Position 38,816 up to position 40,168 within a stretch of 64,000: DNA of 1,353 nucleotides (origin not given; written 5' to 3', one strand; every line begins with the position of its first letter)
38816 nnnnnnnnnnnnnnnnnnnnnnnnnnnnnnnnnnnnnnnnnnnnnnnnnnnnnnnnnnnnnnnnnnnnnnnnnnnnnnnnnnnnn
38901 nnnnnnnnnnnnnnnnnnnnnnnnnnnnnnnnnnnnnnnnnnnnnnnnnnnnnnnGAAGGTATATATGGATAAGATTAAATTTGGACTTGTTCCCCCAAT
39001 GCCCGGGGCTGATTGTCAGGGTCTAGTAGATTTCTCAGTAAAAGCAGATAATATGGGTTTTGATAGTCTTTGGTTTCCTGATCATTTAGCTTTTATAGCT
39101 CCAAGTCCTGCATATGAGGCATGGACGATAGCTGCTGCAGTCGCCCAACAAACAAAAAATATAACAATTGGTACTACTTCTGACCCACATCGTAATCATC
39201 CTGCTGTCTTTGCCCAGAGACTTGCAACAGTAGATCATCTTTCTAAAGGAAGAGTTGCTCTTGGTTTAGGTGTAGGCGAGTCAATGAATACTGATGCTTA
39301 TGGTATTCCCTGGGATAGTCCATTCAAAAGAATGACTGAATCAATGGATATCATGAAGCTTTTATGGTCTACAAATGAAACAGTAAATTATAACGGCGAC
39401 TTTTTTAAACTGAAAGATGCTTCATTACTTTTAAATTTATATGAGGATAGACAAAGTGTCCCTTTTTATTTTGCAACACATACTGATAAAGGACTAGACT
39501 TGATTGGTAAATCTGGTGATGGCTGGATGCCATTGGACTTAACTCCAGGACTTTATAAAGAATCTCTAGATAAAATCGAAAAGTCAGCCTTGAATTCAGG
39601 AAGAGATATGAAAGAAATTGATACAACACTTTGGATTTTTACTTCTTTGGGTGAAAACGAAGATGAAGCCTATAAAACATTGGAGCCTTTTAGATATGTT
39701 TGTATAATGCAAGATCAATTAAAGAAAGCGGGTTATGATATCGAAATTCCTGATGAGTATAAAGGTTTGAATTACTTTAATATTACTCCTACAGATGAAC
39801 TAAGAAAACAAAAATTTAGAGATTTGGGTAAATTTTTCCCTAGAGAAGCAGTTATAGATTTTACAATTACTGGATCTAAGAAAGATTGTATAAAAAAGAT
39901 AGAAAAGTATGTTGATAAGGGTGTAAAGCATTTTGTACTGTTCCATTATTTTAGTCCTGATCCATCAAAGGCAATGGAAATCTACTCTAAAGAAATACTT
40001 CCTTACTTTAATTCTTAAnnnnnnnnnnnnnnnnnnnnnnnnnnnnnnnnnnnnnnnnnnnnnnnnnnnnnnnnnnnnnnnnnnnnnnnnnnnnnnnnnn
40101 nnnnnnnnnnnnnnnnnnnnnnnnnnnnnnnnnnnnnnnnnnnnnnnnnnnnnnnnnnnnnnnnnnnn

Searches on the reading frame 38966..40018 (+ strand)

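Call 46: search_protein_families(library=pfam, proteins=[window:38966-40018:+], max_evalue=0.001)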
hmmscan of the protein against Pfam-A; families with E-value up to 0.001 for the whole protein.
window:38966-40018:+ (350 aa): 1 family
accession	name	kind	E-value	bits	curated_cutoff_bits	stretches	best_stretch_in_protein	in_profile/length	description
PF00296.26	Bac_luciferase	-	6.6e-57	193.7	27.9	1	16-322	21-314/314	Luciferase-like monooxygenase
